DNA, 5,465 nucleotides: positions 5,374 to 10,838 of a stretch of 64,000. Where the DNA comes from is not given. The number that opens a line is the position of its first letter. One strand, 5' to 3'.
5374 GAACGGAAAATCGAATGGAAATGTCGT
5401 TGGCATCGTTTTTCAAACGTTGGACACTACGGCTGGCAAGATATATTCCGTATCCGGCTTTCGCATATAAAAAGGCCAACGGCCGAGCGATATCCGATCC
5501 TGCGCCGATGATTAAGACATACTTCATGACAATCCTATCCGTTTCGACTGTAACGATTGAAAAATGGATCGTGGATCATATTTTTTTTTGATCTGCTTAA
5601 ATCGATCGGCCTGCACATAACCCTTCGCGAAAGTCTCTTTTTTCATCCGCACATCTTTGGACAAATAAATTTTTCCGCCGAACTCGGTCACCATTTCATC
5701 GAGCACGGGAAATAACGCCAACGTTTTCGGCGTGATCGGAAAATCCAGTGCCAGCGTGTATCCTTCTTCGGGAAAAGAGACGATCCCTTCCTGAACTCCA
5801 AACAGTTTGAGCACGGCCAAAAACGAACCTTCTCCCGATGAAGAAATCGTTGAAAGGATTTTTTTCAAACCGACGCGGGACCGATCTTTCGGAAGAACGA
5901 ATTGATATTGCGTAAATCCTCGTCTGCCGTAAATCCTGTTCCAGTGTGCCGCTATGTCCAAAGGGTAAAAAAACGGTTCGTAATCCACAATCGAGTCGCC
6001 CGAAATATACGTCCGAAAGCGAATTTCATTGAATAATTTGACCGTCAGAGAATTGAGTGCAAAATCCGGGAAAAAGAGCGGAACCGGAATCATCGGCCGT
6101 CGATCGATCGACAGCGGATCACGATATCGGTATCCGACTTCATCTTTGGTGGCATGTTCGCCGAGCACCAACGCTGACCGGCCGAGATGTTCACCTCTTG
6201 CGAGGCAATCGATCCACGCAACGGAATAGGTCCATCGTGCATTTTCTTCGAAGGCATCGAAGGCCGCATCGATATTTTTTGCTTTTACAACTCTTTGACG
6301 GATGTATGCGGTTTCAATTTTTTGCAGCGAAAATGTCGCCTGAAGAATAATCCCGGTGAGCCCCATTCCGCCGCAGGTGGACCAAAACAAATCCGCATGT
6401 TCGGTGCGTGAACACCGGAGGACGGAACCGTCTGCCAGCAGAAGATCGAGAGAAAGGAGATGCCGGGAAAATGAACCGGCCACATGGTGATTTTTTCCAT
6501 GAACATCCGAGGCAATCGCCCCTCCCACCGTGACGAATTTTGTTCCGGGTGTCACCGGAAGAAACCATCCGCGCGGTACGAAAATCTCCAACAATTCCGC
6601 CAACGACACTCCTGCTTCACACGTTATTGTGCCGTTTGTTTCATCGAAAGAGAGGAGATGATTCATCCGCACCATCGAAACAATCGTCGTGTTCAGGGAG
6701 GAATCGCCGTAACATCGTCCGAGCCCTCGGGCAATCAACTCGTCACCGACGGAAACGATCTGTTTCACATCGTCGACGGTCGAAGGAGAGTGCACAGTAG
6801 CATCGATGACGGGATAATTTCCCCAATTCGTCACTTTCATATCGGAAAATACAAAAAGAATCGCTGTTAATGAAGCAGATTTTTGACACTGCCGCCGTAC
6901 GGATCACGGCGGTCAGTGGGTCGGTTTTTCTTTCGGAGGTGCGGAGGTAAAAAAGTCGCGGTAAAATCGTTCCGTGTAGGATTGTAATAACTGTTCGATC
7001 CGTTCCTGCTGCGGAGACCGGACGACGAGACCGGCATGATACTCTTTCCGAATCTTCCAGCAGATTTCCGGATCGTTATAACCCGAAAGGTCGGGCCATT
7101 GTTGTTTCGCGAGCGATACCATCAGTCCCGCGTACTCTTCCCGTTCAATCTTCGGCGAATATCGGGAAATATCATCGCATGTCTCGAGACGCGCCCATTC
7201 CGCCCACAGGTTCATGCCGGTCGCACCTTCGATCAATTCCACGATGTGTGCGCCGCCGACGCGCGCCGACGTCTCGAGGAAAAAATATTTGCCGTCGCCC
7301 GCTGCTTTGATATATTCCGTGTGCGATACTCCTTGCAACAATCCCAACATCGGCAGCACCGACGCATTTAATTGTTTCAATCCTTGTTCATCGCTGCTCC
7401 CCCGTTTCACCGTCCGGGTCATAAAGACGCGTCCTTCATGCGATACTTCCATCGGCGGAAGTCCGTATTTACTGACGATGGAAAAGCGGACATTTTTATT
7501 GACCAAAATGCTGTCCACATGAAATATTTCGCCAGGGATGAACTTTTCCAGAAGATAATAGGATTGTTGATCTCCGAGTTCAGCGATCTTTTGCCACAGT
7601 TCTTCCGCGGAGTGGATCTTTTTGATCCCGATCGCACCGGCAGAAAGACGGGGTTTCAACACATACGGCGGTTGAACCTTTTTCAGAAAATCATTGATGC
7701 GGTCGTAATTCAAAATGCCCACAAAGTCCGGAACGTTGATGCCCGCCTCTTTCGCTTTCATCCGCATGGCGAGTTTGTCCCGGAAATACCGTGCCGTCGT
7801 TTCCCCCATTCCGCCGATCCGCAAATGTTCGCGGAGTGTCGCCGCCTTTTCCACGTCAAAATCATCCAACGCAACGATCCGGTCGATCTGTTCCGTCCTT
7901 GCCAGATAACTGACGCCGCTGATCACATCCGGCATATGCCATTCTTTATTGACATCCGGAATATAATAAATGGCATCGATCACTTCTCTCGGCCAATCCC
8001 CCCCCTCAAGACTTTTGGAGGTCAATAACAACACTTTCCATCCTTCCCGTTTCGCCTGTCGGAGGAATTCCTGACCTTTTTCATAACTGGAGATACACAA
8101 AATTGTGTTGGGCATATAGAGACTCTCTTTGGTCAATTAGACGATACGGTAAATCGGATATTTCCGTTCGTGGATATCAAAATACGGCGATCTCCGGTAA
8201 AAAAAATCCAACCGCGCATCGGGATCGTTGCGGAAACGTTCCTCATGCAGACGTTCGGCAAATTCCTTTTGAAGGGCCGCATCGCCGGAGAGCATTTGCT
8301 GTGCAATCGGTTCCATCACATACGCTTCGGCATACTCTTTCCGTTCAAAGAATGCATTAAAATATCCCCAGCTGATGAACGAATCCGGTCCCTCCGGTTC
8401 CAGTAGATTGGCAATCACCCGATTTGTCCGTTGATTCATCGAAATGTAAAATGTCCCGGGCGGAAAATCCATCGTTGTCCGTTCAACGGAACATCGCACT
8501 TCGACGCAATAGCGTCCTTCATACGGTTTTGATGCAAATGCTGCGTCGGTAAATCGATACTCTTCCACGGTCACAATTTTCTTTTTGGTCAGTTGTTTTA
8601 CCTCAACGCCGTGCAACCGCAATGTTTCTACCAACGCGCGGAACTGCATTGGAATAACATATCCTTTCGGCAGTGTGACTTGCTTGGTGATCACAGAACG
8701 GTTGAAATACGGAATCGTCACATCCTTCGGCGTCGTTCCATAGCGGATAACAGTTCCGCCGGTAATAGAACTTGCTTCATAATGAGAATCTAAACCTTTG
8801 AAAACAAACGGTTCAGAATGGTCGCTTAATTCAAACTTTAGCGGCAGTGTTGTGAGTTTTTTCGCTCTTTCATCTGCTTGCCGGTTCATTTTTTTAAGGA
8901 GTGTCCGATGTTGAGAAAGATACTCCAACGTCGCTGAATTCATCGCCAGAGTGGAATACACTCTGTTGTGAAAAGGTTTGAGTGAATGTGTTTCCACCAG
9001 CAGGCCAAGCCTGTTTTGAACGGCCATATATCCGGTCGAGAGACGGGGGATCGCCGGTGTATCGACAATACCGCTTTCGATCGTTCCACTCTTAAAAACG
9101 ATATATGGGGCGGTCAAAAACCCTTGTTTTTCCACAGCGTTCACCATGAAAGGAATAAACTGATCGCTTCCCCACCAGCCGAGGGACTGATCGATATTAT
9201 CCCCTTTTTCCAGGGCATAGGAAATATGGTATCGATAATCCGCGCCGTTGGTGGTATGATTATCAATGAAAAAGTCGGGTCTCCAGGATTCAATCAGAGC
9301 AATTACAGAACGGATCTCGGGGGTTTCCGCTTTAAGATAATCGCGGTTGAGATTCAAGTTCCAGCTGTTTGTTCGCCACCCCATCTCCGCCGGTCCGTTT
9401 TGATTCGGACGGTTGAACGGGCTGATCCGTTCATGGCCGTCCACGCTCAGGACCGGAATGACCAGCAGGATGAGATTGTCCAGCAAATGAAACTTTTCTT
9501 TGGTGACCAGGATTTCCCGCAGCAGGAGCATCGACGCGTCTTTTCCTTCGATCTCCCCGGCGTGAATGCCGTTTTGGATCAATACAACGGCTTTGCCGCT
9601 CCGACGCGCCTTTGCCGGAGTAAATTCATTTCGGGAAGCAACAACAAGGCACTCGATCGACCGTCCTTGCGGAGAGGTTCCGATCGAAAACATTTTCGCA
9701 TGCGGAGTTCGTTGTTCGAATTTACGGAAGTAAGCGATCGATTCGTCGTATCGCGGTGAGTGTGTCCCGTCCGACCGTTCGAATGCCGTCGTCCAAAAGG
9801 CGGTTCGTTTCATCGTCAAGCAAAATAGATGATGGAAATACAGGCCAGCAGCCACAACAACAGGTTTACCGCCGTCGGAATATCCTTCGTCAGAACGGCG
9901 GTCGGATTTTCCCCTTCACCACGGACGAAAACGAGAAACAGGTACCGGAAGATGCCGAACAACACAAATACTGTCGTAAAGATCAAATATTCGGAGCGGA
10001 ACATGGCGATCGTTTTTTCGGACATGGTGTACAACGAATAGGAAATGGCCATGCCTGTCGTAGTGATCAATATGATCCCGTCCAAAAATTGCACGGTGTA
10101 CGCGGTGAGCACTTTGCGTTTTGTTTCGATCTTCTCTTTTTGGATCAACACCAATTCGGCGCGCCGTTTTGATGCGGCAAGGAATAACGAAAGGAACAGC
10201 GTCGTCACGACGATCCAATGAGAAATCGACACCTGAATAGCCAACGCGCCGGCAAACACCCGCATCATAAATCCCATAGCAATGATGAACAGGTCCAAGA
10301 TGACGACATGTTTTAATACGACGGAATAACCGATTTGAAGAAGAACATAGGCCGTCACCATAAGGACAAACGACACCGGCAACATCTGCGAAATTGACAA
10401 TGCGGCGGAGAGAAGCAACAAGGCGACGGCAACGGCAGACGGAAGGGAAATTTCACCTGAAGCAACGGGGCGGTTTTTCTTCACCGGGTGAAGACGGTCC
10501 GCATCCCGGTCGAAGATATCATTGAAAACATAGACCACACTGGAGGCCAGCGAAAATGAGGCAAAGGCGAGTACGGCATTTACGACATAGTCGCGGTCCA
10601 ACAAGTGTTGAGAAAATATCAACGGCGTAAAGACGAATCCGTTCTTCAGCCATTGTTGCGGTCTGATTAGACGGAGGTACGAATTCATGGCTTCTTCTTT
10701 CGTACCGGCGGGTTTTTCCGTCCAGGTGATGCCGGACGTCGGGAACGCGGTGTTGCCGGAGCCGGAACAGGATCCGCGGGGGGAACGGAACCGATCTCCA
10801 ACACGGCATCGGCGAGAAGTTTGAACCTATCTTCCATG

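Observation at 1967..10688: A mycobacterial-type polyprenyl-phospho-arabinose (DPA-like) donor pathway in a non-actinobacterial context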

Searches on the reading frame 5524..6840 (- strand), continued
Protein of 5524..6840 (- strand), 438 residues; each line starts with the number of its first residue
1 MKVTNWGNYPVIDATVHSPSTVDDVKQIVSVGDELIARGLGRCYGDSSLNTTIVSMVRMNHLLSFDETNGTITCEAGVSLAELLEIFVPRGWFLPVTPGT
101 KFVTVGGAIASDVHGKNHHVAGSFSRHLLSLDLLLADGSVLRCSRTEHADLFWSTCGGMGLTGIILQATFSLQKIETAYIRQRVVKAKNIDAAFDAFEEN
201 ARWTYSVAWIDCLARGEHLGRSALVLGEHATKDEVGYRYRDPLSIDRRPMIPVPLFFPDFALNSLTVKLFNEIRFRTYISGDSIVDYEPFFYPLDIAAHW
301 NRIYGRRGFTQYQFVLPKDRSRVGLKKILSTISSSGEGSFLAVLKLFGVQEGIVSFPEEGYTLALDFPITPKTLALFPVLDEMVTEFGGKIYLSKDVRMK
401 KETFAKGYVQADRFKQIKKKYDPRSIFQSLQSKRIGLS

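Call 41: search_solved_structures(query=A4, max_evalue=10)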
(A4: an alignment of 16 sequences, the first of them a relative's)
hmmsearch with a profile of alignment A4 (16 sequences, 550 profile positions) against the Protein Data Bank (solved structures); distinct sequences matched with E-value up to 10: 3.
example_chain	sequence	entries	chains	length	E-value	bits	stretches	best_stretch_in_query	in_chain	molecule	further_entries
3rnl_A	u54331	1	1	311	0.063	15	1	468-507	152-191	Sulfotransferase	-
4r14_A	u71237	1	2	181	0.63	11.7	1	179-304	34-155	COP9 signalosome complex subunit 6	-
4qft_A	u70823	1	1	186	0.69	11.5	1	179-304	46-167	COP9 signalosome complex subunit 6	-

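Call 68: search_protein_families(library=pfam, proteins=[L038:5481-6383:-, L039:6295-7206:-, L014:8168-9892:+, L014:4961-6019:-], max_evalue=0.001)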
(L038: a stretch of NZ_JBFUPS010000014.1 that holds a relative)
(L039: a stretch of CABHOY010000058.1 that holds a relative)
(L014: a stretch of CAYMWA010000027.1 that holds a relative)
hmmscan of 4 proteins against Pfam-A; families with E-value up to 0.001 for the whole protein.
L038:5481-6383:- (301 aa): 1 family
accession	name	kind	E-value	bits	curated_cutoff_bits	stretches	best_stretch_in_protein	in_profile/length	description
PF00892.27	EamA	-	4.6e-33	114.8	28.2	2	11-144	2-134/135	EamA-like transporter family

L039:6295-7206:- (304 aa): 1 family
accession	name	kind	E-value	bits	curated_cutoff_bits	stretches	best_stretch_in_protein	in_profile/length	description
PF00892.27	EamA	-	2.2e-34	119.1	28.2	2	18-147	6-134/135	EamA-like transporter family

L014:8168-9892:+ (575 aa): 0 families

L014:4961-6019:- (353 aa): 1 family
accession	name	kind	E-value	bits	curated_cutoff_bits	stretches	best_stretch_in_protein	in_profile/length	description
PF01757.29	Acyl_transf_3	-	1.1e-24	87.6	31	1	10-335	6-324/326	Acyltransferase domain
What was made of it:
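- Tried and rejected: Pfam finds nothing in it, so I dropped the idea (call 68).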

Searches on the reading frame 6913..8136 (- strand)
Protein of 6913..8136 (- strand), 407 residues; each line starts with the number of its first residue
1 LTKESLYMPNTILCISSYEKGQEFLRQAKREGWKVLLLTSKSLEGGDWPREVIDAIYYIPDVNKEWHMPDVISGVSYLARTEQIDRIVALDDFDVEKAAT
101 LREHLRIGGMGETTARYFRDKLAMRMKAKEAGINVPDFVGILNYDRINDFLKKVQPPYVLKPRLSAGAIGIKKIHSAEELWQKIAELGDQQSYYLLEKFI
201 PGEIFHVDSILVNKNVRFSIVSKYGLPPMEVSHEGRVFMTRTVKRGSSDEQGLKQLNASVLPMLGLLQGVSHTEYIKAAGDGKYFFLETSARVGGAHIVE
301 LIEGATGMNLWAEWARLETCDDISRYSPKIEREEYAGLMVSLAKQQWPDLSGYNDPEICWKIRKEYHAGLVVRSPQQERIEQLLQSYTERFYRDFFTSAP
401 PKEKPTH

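Call 3: search_protein_families(library=pfam, proteins=[window:6913-8136:-])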
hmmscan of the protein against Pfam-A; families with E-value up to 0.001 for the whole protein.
window:6913-8136:- (407 aa): 4 families
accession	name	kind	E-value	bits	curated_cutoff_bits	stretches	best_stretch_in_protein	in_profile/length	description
PF13535.11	ATP-grasp_4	-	4.1e-06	26.9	27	1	156-296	3-156/160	ATP-grasp domain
PF02655.19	ATP-grasp_3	-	2.8e-05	24.7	23.2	1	120-223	3-92/160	ATP-grasp domain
PF02222.28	ATP-grasp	-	7.1e-05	23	27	1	128-201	3-77/179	ATP-grasp domain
PF07478.18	Dala_Dala_lig_C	-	8.4e-05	22.6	24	1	129-219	3-99/204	D-ala D-ala ligase C-terminus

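Call 5: search_protein_families(library=ncbifam, proteins=[window:6913-8136:-], max_evalue=0.001)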
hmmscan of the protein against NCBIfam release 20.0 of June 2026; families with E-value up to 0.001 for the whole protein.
window:6913-8136:- (407 aa): 21 families
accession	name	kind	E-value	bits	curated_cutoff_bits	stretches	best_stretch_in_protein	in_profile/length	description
NF002563.0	PRK02186.1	subfamily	9.7e-17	60.5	625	1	21-311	16-295/890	argininosuccinate lyase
NF005543.0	PRK07206.1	subfamily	1.1e-09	37.5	302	1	11-317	4-312/416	hypothetical protein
NF002378.0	PRK01372.1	subfamily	4.7e-09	35.4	243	1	120-208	100-187/305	D-alanine--D-alanine ligase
TIGR01205.1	D_ala_D_alaTIGR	subfamily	1.1e-07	31.2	245.65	1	119-210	105-201/318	D-alanine--D-alanine ligase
NF009404.0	PRK12767.1-3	equivalog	2.4e-06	26.7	316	1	52-184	42-175/344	carbamoyl phosphate synthase-like protein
NF012215.1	D_ala_D_lac_VanD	exception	7.9e-06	25.4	700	1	120-203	132-213/343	D-alanine--(R)-lactate ligase VanD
TIGR03909.1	pyrrolys_PylC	equivalog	1.5e-05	23.9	248.3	1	154-310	123-269/374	3-methylornithine--L-lysine ligase PylC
NF002527.0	PRK01966.1-3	equivalog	1.6e-05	24.3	310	1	120-222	118-223/332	D-alanine--D-alanine ligase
NF053745.1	AAntcapLigBacD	equivalog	1.8e-05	23.4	850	1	54-179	71-195/471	alanine--anticapsin ligase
NF000206.1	D_ala_D_lac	equivalog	2.1e-05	23.7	550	1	120-203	132-213/342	D-alanine--(R)-lactate ligase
NF004680.0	PRK06019.1-6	equivalog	5.8e-05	22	327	1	119-191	115-188/405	5-(carboxyamino)imidazole ribonucleotide synthase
NF011169.0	PRK14571.1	equivalog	9.8e-05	21.8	404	1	120-216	95-186/300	D-alanyl-alanine synthetase A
NF012217.1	D_ala_D_lac_VanA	exception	0.0001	21.7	775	1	120-202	132-212/343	D-alanine--(R)-lactate ligase VanA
NF009406.0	PRK12767.1-5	equivalog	0.00014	21.1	271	1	56-210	48-199/327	carbamoyl phosphate synthase-like protein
NF009402.0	PRK12767.1-1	equivalog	0.00015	20.7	218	1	54-203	48-196/329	carbamoyl phosphate synthase-like protein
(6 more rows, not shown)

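Call 50: search_solved_structures(query=window:6913-8115:-, max_evalue=0.001)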
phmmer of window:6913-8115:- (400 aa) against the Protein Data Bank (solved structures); distinct sequences matched with E-value up to 0.001: 7.
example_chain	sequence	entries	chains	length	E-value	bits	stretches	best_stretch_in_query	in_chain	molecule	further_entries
4wd3_A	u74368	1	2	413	4.2e-20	75.3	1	47-310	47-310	L-amino acid ligase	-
3vot_A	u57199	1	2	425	9.2e-08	34.7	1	78-303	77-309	L-amino acid ligase, BL00235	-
30vh_A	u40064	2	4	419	7.9e-07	31.6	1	3-291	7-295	L-amino acid ligase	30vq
7mcd_A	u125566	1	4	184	3.7e-06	29.4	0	9-37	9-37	AI-designed TIM-barrel F15C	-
8evy_B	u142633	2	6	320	1.7e-05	27.3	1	102-288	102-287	D-alanine--D-alanine ligase B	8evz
3r23_A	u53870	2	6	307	5.7e-05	25.5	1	112-198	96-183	D-alanine--D-alanine ligase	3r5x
3wo1_A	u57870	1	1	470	0.00034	23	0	47-175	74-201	Alanine-anticapsin ligase BacD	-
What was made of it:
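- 6913..9855 (-): ATP-grasp (L-amino-acid-ligase-like) plus M14 carboxypeptidase. This two-gene insertion between UbiA and DprE1 is not part of the pathway. The ATP-grasp's best structure is the L-amino-acid ligase 4wd3 (75 bits; call 50).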

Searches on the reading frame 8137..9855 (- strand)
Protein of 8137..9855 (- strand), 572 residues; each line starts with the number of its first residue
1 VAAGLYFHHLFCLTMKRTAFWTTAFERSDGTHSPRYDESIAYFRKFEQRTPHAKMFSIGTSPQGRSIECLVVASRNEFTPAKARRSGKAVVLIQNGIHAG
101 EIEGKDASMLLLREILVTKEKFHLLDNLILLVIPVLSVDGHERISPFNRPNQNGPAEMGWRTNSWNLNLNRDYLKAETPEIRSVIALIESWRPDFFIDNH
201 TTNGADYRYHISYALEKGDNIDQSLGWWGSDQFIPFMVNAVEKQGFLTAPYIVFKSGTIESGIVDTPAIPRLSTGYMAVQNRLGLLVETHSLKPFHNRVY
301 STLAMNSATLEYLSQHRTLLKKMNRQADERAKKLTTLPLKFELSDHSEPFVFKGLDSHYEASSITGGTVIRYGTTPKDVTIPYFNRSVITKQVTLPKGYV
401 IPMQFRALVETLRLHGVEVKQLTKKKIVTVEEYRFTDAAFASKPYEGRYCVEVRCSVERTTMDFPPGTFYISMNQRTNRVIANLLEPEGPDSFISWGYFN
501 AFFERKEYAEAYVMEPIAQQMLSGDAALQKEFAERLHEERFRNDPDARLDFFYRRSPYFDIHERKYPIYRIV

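Call 3: search_protein_families(library=pfam, proteins=[window:8137-9855:-])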
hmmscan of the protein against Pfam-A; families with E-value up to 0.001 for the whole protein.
window:8137-9855:- (572 aa): 1 family
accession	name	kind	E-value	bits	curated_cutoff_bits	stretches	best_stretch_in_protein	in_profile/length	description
PF00246.29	Peptidase_M14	-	4.1e-17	63.2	21.6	1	41-175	3-135/286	Zinc carboxypeptidase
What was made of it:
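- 6913..9855 (-): The M14 domain is found by Pfam (call 3).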

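Call 5: search_protein_families(library=ncbifam, proteins=[window:8137-9855:-], max_evalue=0.001)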
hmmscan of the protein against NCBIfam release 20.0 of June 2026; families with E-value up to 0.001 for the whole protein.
window:8137-9855:- (572 aa): 0 families

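Call 33: search_protein_families(library=ncbifam, proteins=[window:8137-9855:-], max_evalue=10)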
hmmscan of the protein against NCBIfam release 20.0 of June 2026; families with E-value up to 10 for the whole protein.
window:8137-9855:- (572 aa): 0 families

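Call 51: search_solved_structures(query=window:8137-9813:-, max_evalue=0.001)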
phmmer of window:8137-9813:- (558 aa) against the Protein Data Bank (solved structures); distinct sequences matched with E-value up to 0.001: 1.
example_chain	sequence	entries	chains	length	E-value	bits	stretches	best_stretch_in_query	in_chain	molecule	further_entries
7eqx_C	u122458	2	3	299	0.00056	21.8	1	20-135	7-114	Carboxypeptidase B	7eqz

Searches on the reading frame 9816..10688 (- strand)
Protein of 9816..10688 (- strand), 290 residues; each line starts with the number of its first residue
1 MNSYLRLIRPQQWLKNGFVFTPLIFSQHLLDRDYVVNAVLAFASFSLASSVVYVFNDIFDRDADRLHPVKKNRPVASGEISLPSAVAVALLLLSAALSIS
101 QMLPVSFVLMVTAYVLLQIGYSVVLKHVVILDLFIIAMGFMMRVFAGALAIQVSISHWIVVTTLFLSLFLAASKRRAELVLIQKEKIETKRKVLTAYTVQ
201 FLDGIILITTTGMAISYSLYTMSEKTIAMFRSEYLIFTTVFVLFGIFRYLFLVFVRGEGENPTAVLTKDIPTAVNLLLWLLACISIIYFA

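Call 4: search_protein_families(library=pfam, proteins=[window:9816-10688:-])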
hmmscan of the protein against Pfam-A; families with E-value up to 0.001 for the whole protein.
window:9816-10688:- (290 aa): 1 family
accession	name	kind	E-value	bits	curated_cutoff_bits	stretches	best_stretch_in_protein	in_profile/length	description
PF01040.23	UbiA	-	1.1e-19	71.1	34.2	1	37-176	21-160/250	UbiA prenyltransferase family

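Call 5: search_protein_families(library=ncbifam, proteins=[window:9816-10688:-], max_evalue=0.001)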
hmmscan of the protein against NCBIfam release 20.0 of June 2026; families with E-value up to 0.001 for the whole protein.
window:9816-10688:- (290 aa): 20 families
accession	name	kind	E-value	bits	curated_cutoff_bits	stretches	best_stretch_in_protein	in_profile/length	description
NF008977.0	PRK12324.1-2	equivalog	7.9e-82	275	234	1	2-288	3-288/297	decaprenyl-phosphate phosphoribosyltransferase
NF008978.0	PRK12324.1-4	equivalog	1.1e-66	224.9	207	1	3-287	34-319/322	decaprenyl-phosphate phosphoribosyltransferase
NF006088.0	PRK08238.1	equivalog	1.4e-56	192.2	351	1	2-280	193-473/482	UbiA family prenyltransferase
NF008976.0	PRK12324.1-1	equivalog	2.4e-46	158.5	474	1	6-287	23-303/306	decaprenyl-phosphate phosphoribosyltransferase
NF009523.0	PRK12884.1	equivalog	2.7e-16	59.6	269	1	1-280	4-272/279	prenyltransferase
TIGR01473.1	cyoE_ctaB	equivalog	2.1e-11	44.1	210.3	1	4-165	3-168/281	heme o synthase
TIGR01475.1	ubiA_other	subfamily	5.2e-09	36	180.8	1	19-169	21-168/282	UbiA-like polyprenyltransferase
NF005742.0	PRK07566.1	equivalog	2.7e-08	33.3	313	1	5-167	32-200/315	chlorophyll synthase ChlG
NF009521.0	PRK12882.1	equivalog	4.6e-08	32.6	296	1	2-167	6-166/280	geranylgeranylglycerol-phosphate geranylgeranyltransferase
TIGR01474.1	ubiA_proteo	equivalog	5.9e-08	32.5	275.45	1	3-167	3-169/282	4-hydroxybenzoate octaprenyltransferase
TIGR01476.1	chlor_syn_BchG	subfamily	8e-08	32.1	212.3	1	43-168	45-172/283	(bacterio)chlorophyll synthase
NF035940.1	prenyl_rel_EboC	equivalog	2e-07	30.7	250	1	34-238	38-230/292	UbiA-like protein EboC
NF009522.0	PRK12883.1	equivalog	2e-06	27.5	353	1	4-152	6-151/279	geranylgeranylglycerol-phosphate geranylgeranyltransferase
NF009516.0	PRK12875.1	equivalog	3.3e-06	26.4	205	1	5-133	21-154/292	prenyltransferase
NF009515.0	PRK12874.1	equivalog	4.5e-06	26.2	392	1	18-170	26-180/291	4-hydroxybenzoate polyprenyltransferase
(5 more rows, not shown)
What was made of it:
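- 9816..10688 (-): UbiA-type polyprenyl-phosphate 5-phosphoribosyltransferase (PPPRS/DPPRS, Rv3806c-like). This is the committed step of the pathway. NCBIfam equivalog NF008977 'decaprenyl-phosphate phosphoribosyltransferase' scores 275 bits against a cut-off of 234; heme-O synthase and UbiA models score 44 bits or less (call 5).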

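Call 7: search_solved_structures(query=window:9816-10688:-, max_evalue=0.01, show_alignments=1)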
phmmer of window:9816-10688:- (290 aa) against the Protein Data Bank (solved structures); distinct sequences matched with E-value up to 0.01: 5.
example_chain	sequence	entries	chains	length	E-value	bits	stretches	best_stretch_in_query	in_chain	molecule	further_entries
8j8j_D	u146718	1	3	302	9.9e-35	123.8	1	5-280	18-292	Decaprenyl-phosphate phosphoribosyltransferase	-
8j8k_A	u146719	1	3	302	1e-25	94.3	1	5-280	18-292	Decaprenyl-phosphate phosphoribosyltransferase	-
4tq3_A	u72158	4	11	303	2.2e-06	31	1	3-150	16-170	Prenyltransferase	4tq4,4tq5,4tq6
9sas_C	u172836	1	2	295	0.00018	24.6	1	41-105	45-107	Chlorophyll a synthase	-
9sau_C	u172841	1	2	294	0.00019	24.6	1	41-105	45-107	Chlorophyll a synthase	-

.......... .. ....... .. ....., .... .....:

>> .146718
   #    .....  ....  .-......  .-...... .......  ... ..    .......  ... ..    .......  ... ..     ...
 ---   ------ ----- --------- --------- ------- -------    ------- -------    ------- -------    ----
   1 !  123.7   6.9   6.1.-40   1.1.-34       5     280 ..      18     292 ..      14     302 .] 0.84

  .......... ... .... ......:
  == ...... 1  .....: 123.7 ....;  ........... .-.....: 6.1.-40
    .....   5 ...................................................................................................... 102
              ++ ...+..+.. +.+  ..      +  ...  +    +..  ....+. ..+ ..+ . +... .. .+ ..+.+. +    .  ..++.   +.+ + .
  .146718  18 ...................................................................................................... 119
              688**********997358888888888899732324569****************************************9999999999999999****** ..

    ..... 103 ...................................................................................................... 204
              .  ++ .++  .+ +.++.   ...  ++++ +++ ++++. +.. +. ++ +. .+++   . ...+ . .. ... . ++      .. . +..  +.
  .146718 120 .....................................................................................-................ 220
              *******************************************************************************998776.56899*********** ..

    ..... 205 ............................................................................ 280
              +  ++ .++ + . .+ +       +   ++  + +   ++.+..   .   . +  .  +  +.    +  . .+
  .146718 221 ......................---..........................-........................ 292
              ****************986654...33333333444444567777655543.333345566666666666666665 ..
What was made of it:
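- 9816..10688 (-): The best solved structure is Mtb Rv3806c (8j8j, E 1e-34); the next prenyltransferase is at E 2e-6 (call 7).
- On UbiA-type polyprenyl-phosphate phosphoribosyltransferase (DPPRS/PPPRS, Rv3806c family): Rv3806c structure E 1e-34, against 2e-6 for the next prenyltransferase (call 7). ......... aligns with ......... of Rv3806c (call 7).
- Its best structure is Rv3806c (call 7).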
